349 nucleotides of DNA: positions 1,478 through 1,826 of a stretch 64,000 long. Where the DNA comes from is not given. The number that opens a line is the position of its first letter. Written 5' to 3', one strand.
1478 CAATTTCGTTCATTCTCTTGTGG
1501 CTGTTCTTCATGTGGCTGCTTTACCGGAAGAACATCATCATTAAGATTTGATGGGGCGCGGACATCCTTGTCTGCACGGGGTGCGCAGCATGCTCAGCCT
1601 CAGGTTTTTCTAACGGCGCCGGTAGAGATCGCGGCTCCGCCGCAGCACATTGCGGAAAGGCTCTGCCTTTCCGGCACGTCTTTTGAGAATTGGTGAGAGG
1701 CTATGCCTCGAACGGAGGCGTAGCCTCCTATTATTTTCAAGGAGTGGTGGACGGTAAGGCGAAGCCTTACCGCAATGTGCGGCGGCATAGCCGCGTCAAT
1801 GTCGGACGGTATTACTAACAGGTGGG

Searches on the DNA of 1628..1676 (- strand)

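Call 16: build_rna_model(alignment_id=A2, structure=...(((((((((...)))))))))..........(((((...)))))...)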
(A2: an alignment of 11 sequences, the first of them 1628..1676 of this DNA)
Model R1 built from alignment A2 (11 sequences, 50 columns); structure: as given.
model positions 48; base pairs 14; branch points 1; effective number of sequences 5.69; information 1.15 bits per position. Calibrated on 0.2 Mb of random sequence (short: E-values are rough).
structure used (alignment columns):
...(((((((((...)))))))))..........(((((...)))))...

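Call 17: search_with_rna_model(model_id=R1, source=window, filters=off, max_evalue=1)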
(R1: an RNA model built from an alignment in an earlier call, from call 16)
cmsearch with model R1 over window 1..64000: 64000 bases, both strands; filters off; matches with E-value up to 1: 29.
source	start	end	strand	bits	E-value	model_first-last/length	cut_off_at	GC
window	50083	50130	+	71.4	1.9e-13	1-48/48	no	0.58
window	57208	57255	+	70.9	2.4e-13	1-48/48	no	0.6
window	58392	58439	+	69.8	4.1e-13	1-48/48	no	0.65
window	10054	10101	+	68.6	7.1e-13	1-48/48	no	0.62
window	57087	57134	-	67.1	1.5e-12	1-48/48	no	0.67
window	5488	5535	+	66.2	2.3e-12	1-48/48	no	0.67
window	5366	5413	-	66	2.5e-12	1-48/48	no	0.62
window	49959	50006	-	64.2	6e-12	1-48/48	no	0.65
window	9930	9978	-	61.9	1.8e-11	1-48/48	no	0.63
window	1628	1676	-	59.9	4.7e-11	1-48/48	no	0.65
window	1749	1797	+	56.8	2e-10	1-48/48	no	0.65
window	50076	50109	-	20.2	0.008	1-48/48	no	0.56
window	1650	1690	+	19.1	0.013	1-48/48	no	0.51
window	57211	57231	-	17.7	0.026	4-24/48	no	0.57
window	58395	58415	-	17.7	0.026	4-24/48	no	0.57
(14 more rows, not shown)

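Call 19: search_with_rna_model(model_id=R1, sources=[L001, L002, L003, L004, L005, L006, L007, L008, L009, L010, L011, L012, L013, L014, L015, L016, L017, L018, L019, L020, L021, L022, L023, L024, L025, L026, L027, L028, L029, L030, L031, L032, L033, L034, L035, L036, L037, L038, L039, L040, L041, L042, L043, L044, L045, L046, L047, L048, L049, L050, L051, L052, L053, L054, L055, L056, L057, L058, L059, L060, L061, L062, L063, L064, L065, L066, L067, L068, L069, L070, L071, L072, L073, L074, L075, L076, L077, L078, L079, L080, L081, L082, L083, L084, L085, L086, L087, L088, L089, L090, L091, L092, L093, L094, L095, L096, L097, L098, L099, L100], max_evalue=0.001, make_alignment=true)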
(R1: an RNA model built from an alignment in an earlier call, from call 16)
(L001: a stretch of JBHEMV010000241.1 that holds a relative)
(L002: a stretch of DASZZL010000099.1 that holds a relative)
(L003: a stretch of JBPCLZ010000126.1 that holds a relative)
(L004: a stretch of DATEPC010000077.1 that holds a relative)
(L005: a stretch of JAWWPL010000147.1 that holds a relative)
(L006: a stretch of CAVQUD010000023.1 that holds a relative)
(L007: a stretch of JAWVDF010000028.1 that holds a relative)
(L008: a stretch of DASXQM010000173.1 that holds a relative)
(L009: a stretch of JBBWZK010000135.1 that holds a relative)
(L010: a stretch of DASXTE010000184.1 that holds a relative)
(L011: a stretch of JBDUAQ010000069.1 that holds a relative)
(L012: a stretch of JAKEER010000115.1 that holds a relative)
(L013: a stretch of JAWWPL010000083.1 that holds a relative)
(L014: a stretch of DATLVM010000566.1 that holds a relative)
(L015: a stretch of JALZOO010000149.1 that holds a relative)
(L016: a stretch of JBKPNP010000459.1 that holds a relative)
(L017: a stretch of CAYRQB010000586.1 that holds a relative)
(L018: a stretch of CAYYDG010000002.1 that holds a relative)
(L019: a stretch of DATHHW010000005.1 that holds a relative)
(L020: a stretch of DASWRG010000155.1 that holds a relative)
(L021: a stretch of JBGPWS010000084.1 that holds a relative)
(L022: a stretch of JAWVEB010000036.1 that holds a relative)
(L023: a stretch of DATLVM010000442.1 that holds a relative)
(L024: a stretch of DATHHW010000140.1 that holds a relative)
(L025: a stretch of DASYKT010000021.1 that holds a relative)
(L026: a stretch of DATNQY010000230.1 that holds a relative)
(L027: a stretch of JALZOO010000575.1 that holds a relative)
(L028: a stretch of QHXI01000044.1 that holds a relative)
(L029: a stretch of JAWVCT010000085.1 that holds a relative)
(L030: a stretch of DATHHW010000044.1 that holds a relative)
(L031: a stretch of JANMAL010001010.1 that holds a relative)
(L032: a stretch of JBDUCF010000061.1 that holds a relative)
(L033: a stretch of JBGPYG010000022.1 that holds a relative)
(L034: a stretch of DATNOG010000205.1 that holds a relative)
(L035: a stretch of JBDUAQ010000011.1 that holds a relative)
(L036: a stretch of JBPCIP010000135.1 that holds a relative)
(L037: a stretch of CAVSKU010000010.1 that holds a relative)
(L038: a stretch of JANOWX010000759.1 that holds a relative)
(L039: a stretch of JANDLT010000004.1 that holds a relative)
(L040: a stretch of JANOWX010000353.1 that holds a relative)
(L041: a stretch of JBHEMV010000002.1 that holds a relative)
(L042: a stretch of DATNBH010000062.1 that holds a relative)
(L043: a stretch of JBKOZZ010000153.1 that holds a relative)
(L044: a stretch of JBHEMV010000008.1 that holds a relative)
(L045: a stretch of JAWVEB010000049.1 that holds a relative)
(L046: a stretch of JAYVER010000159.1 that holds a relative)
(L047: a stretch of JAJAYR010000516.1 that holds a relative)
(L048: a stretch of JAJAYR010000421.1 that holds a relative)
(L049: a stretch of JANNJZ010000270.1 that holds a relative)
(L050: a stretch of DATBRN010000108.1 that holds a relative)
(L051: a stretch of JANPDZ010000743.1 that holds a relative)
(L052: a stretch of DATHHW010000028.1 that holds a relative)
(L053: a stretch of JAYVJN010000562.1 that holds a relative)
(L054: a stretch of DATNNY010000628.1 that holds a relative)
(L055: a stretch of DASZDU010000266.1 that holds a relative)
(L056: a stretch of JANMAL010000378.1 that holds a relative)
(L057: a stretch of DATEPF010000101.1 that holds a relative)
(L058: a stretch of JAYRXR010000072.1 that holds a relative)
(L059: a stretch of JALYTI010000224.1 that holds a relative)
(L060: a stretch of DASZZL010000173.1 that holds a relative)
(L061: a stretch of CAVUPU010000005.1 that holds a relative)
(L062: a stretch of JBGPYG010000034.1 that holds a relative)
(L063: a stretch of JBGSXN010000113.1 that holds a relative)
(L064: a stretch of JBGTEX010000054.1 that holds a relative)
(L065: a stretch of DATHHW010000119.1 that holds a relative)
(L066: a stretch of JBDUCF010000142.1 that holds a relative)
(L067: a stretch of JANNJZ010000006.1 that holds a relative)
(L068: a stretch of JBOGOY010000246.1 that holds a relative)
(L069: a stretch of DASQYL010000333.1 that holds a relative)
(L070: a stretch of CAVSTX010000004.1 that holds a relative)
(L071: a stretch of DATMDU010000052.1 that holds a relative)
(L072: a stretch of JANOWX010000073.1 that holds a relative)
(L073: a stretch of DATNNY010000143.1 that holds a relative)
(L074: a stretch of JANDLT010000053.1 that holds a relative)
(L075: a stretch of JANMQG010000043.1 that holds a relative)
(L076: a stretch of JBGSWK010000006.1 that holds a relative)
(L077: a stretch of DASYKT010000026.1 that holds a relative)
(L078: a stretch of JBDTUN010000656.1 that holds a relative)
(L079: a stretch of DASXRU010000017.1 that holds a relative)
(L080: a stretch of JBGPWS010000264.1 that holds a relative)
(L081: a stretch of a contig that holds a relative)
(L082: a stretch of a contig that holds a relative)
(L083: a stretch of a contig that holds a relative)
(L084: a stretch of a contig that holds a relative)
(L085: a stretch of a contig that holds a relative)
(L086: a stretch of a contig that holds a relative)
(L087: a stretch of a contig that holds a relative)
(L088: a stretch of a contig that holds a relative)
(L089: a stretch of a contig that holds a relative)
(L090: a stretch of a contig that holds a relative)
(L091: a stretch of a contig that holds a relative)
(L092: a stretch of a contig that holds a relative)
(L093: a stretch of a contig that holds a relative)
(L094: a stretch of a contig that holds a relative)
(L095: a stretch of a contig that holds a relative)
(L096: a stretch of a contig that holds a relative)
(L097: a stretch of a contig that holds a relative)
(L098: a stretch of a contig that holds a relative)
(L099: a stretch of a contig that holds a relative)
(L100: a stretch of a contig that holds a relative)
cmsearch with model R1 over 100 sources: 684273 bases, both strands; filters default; matches with E-value up to 0.001: 184.
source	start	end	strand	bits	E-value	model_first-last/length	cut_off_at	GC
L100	667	714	-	72.6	1.1e-12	1-48/48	no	0.62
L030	7676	7723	-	72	1.5e-12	1-48/48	no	0.62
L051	55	102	+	72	1.5e-12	1-48/48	no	0.67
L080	300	347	+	71.6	1.9e-12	1-48/48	no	0.69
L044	5371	5418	+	71.3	2.1e-12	1-48/48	no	0.62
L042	1659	1706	-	71.2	2.3e-12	1-48/48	no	0.62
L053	4761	4808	+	71.1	2.3e-12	1-48/48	no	0.6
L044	5254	5301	-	70.6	3e-12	1-48/48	no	0.62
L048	5105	5152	-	70.5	3.1e-12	1-48/48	no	0.58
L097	983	1030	+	70.2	3.6e-12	1-48/48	no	0.62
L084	2477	2524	-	70.1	3.8e-12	1-48/48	no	0.58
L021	429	476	-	69.9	4.2e-12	1-48/48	no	0.67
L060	4007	4054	-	69.8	4.3e-12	1-48/48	no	0.65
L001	106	153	+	69.8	4.3e-12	1-48/48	no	0.71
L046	2874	2921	+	69.7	4.6e-12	1-48/48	no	0.65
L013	773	820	+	69.5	5.1e-12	1-48/48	no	0.65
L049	131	178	+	69.3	5.5e-12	1-48/48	no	0.71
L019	4091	4138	+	69.2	5.8e-12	1-48/48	no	0.6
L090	5672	5719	+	69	6.4e-12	1-48/48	no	0.58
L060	4128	4175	+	69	6.4e-12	1-48/48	no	0.6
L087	6007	6054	+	68.7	7.3e-12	1-48/48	no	0.6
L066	4536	4583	+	68.7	7.3e-12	1-48/48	no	0.62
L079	1812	1859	-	68.7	7.3e-12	1-48/48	no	0.67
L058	6212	6259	-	68.7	7.4e-12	1-48/48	no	0.67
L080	176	223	-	68.3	8.7e-12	1-48/48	no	0.65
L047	126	173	+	68.2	9.2e-12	1-48/48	no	0.6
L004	5312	5359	-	68.1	9.8e-12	1-48/48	no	0.67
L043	2359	2406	+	68.1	9.9e-12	1-48/48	no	0.62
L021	547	594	+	68.1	9.9e-12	1-48/48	no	0.6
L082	4461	4508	-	67.6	1.2e-11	1-48/48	no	0.56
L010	876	923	+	67.6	1.3e-11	1-48/48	no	0.69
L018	1187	1234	-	67.4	1.3e-11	1-48/48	no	0.65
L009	480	527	-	67.4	1.4e-11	1-48/48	no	0.71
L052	1192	1239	+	67.3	1.4e-11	1-48/48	no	0.65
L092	442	489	+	67.1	1.5e-11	1-48/48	no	0.69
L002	39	86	+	67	1.7e-11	1-48/48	no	0.6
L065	3897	3944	+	67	1.7e-11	1-48/48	no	0.65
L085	6664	6711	+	66.9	1.7e-11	1-48/48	no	0.6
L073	3674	3721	+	66.6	2e-11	1-48/48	no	0.58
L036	3958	4005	+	66.5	2.1e-11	1-48/48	no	0.6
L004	4538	4585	-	66.4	2.2e-11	1-48/48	no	0.67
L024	2873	2920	+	66.3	2.3e-11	1-48/48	no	0.58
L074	4129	4176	-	66.2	2.4e-11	1-48/48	no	0.65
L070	6858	6905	+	66.2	2.5e-11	1-48/48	no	0.6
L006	7078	7125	+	66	2.7e-11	1-48/48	no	0.58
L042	1785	1832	+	66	2.7e-11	1-48/48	no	0.65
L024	1078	1125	+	65.6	3.2e-11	1-48/48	no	0.62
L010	752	799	-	65.5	3.4e-11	1-48/48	no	0.6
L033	2644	2691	-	65.5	3.4e-11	1-48/48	no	0.71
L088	6546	6593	+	65.4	3.5e-11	1-48/48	no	0.69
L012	2450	2497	-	65.4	3.5e-11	1-48/48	no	0.67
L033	2761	2808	+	65.3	3.7e-11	1-48/48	no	0.6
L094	3993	4040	+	65.3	3.8e-11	1-48/48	no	0.58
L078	3966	4013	-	64.9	4.6e-11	1-48/48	no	0.58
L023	4457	4504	+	64.8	4.6e-11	1-48/48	no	0.65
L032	1994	2041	+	64.8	4.7e-11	1-48/48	no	0.67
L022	2212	2259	-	64.8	4.8e-11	1-48/48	no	0.65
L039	5933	5980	+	64.8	4.8e-11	1-48/48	no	0.65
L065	3775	3822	-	64.7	5e-11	1-48/48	no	0.69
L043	2228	2275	-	64.5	5.4e-11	1-48/48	no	0.62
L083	349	396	+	64.5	5.4e-11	1-48/48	no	0.67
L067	7851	7898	-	64.5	5.5e-11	1-48/48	no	0.58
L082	5680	5727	+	64.3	6.1e-11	1-48/48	no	0.75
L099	1099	1146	-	64.2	6.2e-11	1-48/48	no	0.6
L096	2924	2971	-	63.9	7.1e-11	1-48/48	no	0.62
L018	1864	1911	+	63.9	7.3e-11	1-48/48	no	0.62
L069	1144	1191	-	63.6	8.4e-11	1-48/48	no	0.6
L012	2592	2639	+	63.6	8.4e-11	1-48/48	no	0.73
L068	6082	6129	-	63.6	8.5e-11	1-48/48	no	0.69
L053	3883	3930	+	63.5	8.8e-11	1-48/48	no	0.6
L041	3804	3851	-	63.5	9e-11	1-48/48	no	0.6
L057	6987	7034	-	63.3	9.7e-11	1-48/48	no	0.58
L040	3592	3639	-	63.3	9.8e-11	1-48/48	no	0.62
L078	4080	4127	+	63.1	1.1e-10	1-48/48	no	0.69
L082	4623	4670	+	63.1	1.1e-10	1-48/48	no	0.75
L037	178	225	+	62.7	1.3e-10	1-48/48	no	0.65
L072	1639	1686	+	62.6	1.4e-10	1-48/48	no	0.67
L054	1541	1588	-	61.9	1.9e-10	1-48/48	no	0.58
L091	3714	3761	-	61.8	2e-10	1-48/48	no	0.75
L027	596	643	+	61.7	2.1e-10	1-48/48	no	0.62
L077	5286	5333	+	61.7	2.1e-10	1-48/48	no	0.6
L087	5887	5934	-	61.7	2.1e-10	1-48/48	no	0.6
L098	7709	7756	-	61.6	2.2e-10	1-48/48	no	0.69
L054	1662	1709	+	61.5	2.2e-10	1-48/48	no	0.65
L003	78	125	-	61.4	2.4e-10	1-48/48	no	0.67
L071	3756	3803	+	61.4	2.4e-10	1-48/48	no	0.62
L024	952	999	-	61.4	2.4e-10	1-48/48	no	0.67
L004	5424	5471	+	61.3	2.5e-10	1-48/48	no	0.67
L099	1740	1787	+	61.3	2.5e-10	1-48/48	no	0.6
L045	3857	3904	+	61.3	2.5e-10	1-48/48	no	0.62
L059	2676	2723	-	61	2.9e-10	1-48/48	no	0.67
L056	164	211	-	60.8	3.3e-10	1-48/48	no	0.67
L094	3882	3929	-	60.7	3.4e-10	1-48/48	no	0.67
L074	4246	4293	+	60.5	3.7e-10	1-48/48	no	0.69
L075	6387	6434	+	60.4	3.9e-10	1-48/48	no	0.69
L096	3050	3097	+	59.6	5.7e-10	1-48/48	no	0.69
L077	5185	5232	-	59.1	7.1e-10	1-48/48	no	0.62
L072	1511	1558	-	59.1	7.2e-10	1-48/48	no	0.67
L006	4158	4206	-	59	7.5e-10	1-48/48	no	0.65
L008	1501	1550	+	58.9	7.9e-10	1-48/48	no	0.72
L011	7720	7767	+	58.8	8.2e-10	1-48/48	no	0.6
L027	469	516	-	58.8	8.2e-10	1-48/48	no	0.6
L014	1777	1824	-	58.6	9.2e-10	1-48/48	no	0.73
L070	6088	6134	-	58.3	1.1e-09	1-48/48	no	0.55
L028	6618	6665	-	58.3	1.1e-09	1-48/48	no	0.62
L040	3709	3756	+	57.9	1.3e-09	1-48/48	no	0.73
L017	753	800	-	57.8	1.3e-09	1-48/48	no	0.67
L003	212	259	+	57.8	1.3e-09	1-48/48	no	0.58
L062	3142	3190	+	57.6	1.5e-09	1-48/48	no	0.69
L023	4342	4389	-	57.4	1.6e-09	1-48/48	no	0.69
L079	1920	1967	+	57.3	1.7e-09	1-48/48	no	0.62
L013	652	699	-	57.2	1.8e-09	1-48/48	no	0.65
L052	1066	1113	-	57.1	1.9e-09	1-48/48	no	0.62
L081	5420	5467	-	56.9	2e-09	1-48/48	no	0.62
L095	3124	3171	-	56.9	2.1e-09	1-48/48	no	0.6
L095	3239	3286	+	56.6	2.4e-09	1-48/48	no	0.6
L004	4655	4702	+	56.3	2.7e-09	1-48/48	no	0.56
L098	7824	7871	+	56.3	2.7e-09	1-48/48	no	0.67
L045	3733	3780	-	56.2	2.9e-09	1-48/48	no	0.65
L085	5997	6044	-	55.8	3.5e-09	1-48/48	no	0.56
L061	3971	4019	+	55.7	3.6e-09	1-48/48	no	0.69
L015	7145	7192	-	55.7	3.7e-09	1-48/48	no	0.6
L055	112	158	-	55.6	3.8e-09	1-48/48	no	0.6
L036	3841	3887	-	55.6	3.8e-09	1-48/48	no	0.66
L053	4645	4693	-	55.5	4.1e-09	1-48/48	no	0.65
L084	2598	2645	+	54.7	5.8e-09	1-48/48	no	0.62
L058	6334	6381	+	54.7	5.8e-09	1-48/48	no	0.67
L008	1386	1434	-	54.7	5.9e-09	1-48/48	no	0.69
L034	309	356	-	54.7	5.9e-09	1-48/48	no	0.58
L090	5552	5599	-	54.6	6.1e-09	1-48/48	no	0.56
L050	329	377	+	54.5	6.5e-09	1-48/48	no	0.63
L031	1389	1436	+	54.4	6.7e-09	1-48/48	no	0.6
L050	217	265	-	53.8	9.2e-09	1-48/48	no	0.59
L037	282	328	+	53.7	9.5e-09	1-48/48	no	0.6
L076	3364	3411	-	53.2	1.2e-08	1-48/48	no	0.58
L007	4607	4655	-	53.1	1.3e-08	1-48/48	no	0.61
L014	1893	1940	+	53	1.3e-08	1-48/48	no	0.69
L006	4280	4329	+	53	1.3e-08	1-48/48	no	0.64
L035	3507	3552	+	52.9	1.4e-08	1-48/48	no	0.54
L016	2736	2783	+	52.8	1.4e-08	1-48/48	no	0.71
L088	6430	6478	-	52.3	1.9e-08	1-48/48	no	0.73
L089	2617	2665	+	52.1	2.1e-08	1-48/48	no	0.61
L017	866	913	+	51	3.5e-08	1-48/48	no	0.67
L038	49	96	+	50.9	3.7e-08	1-48/48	no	0.67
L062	1116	1173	-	50.8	3.8e-08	1-48/48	no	0.67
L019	3805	3852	-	50.8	3.9e-08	1-48/48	no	0.65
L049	14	62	-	50.6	4.2e-08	1-48/48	no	0.76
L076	1588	1635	-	50.6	4.2e-08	1-48/48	no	0.58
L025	248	293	-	50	5.4e-08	1-48/48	no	0.67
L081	5529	5574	+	49.8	6.2e-08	1-48/48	no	0.59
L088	7747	7794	+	49.6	6.7e-08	1-48/48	no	0.62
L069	1806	1853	+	49.3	7.9e-08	1-48/48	no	0.62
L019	3926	3972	+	48.3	1.2e-07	1-48/48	no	0.57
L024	2742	2790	-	47.7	1.7e-07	1-48/48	no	0.65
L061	3794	3842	-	47.6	1.8e-07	1-48/48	no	0.65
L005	1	35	-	47.2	2.1e-07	1-35/48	3'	0.63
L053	3766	3814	-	47.1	2.2e-07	1-48/48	no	0.65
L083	278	325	-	46.9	2.4e-07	1-48/48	no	0.5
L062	3021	3069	-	46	3.7e-07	1-48/48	no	0.65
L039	5814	5862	-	46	3.8e-07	1-48/48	no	0.67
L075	6269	6317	-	45.8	4.1e-07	1-48/48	no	0.69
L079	5806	5854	-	45.5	4.8e-07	1-48/48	no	0.8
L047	5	53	-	45.4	4.9e-07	1-48/48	no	0.61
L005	84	130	+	45.2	5.5e-07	1-48/48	no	0.68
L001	1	39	-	45.1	5.8e-07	1-39/48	3'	0.67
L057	7100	7147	+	45.1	5.8e-07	1-48/48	no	0.58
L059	2801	2849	+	44.4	8.1e-07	1-48/48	no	0.69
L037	380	428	+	44.1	9.4e-07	1-48/48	no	0.55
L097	863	911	-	43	1.5e-06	1-48/48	no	0.51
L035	3393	3441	-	42.5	2e-06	1-48/48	no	0.69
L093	1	32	+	42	2.6e-06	17-48/48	5'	0.66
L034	424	472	+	40.1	6.3e-06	1-48/48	no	0.67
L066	4414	4462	-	38.7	1.2e-05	1-48/48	no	0.61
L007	4771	4812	+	38.4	1.4e-05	1-48/48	no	0.62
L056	306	353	+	37.7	2e-05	1-48/48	no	0.58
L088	7629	7676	-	37.6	2.1e-05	1-48/48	no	0.71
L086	4171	4221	-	37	2.8e-05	1-48/48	no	0.71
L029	6853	6893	-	36.2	4e-05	1-48/48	no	0.61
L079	5953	6001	+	34.4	9.4e-05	1-48/48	no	0.65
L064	614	650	+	33.2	0.00017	1-48/48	no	0.62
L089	2504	2552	-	33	0.00019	1-48/48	no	0.65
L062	1240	1327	+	32.6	0.00023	1-48/48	no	0.77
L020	6619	6662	-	31.3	0.00042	1-48/48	no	0.61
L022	2336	2376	+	30.6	0.00059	1-48/48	no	0.63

Alignment A3: 150 matches aligned to the model, 67 columns, each read 5' to 3' on its own strand. Consensus structure (alignment columns), stored with it:
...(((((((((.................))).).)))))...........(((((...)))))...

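Call 48: search_with_rna_model(model_id=R1, sources=[L101, L102, L103, L104, L105, L106, L107, L108, L109, L110, L111, L112, L113, L114, L115, L116, L119, L121, L122], max_evalue=0.001)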
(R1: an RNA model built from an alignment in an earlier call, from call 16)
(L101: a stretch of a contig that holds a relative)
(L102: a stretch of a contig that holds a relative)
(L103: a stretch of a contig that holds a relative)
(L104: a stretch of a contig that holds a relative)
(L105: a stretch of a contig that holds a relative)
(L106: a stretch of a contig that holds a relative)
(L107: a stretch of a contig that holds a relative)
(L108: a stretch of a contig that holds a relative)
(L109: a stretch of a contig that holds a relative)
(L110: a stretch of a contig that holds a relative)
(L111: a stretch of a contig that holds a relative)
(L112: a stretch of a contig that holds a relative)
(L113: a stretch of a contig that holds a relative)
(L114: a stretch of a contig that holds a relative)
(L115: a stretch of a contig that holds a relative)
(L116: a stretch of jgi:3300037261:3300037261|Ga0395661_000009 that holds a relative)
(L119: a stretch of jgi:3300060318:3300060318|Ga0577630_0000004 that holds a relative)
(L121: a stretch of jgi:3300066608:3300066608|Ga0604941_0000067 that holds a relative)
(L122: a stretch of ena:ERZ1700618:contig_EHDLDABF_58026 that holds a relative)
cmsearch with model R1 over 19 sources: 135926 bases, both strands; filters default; matches with E-value up to 0.001: 36.
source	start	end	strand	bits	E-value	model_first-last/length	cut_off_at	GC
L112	7740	7787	+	70.5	6.3e-13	1-48/48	no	0.65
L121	2921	2968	-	68.7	1.5e-12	1-48/48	no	0.58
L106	5739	5786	-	68.2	1.9e-12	1-48/48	no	0.65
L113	3269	3316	-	67.1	3.2e-12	1-48/48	no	0.62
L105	6836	6883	+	66.7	3.8e-12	1-48/48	no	0.62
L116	2944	2991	+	66.2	4.9e-12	1-48/48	no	0.67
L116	2822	2869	-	66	5.3e-12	1-48/48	no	0.62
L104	412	459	+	66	5.4e-12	1-48/48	no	0.67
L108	7066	7113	+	65.1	8.2e-12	1-48/48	no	0.6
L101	807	854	-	64.8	9.4e-12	1-48/48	no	0.69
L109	2771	2818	-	64.1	1.3e-11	1-48/48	no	0.67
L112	7621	7668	-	63.2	2e-11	1-48/48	no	0.67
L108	6954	7001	-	62.6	2.7e-11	1-48/48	no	0.67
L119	3583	3630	+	61.9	3.7e-11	1-48/48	no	0.62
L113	3379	3426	+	61.7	4.2e-11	1-48/48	no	0.58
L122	2922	2969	-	61.6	4.3e-11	1-48/48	no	0.67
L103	5900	5947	+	61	5.8e-11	1-48/48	no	0.48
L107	504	551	-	60.9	6e-11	1-48/48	no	0.67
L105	6715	6761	-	60.2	8.5e-11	1-48/48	no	0.62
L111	7904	7951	+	60.1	8.9e-11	1-48/48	no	0.67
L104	294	341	-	57.7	2.7e-10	1-48/48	no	0.69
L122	2819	2866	-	57.3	3.4e-10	1-48/48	no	0.6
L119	2938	2985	-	57.2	3.6e-10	1-48/48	no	0.58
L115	3757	3805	+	56.7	4.5e-10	1-48/48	no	0.59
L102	1524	1570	-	54.7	1.2e-09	1-48/48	no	0.62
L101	7147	7195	+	53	2.6e-09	1-48/48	no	0.67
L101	932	979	+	52.2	3.8e-09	1-48/48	no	0.67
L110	202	250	-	50.5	8.8e-09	1-48/48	no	0.65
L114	6201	6248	-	50.1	1.1e-08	1-48/48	no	0.6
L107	633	680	+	49.7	1.3e-08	1-48/48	no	0.67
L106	5854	5902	+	49.3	1.6e-08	1-48/48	no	0.69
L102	1636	1683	+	48.5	2.2e-08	1-48/48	no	0.69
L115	3632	3677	-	46.1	7.3e-08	1-48/48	no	0.59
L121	3569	3614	+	45.6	9.2e-08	1-48/48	no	0.63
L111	7781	7829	-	39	2.2e-06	1-48/48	no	0.73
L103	5775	5823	-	35.9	9.1e-06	1-48/48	no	0.61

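Call 65: search_with_rna_model(model_id=R1, sources=[L123, L124, L125, L126], max_evalue=0.1, filters=off)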
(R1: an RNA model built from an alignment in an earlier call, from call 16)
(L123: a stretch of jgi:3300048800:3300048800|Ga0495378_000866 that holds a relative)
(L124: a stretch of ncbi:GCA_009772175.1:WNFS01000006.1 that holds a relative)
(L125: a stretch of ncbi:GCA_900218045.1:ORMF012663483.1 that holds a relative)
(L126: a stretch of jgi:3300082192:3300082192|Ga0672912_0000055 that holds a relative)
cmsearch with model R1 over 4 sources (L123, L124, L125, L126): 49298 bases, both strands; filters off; matches with E-value up to 0.1: 14.
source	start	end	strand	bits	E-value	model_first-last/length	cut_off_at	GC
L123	9865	9912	-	68.4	6e-13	1-48/48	no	0.69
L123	5444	5491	+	67.9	7.6e-13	1-48/48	no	0.67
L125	12154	12201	+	67.9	7.7e-13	1-48/48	no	0.65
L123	5321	5368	-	66.3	1.7e-12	1-48/48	no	0.62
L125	12031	12079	-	65.7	2.2e-12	1-48/48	no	0.61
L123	9985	10033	+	33.2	1.2e-05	1-48/48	no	0.59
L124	10320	10364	+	29.1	8.5e-05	1-48/48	no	0.58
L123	8929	8964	+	19.8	0.0072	1-48/48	no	0.75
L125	12157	12177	-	18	0.017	4-24/48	no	0.62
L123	5447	5467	-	16.9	0.029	4-24/48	no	0.62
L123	5345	5365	+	16.2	0.04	4-24/48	no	0.57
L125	12056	12076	+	16.2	0.041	4-24/48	no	0.57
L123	9889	9909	+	15.9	0.046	4-24/48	no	0.62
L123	5379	5425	+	14.5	0.094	1-48/48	no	0.64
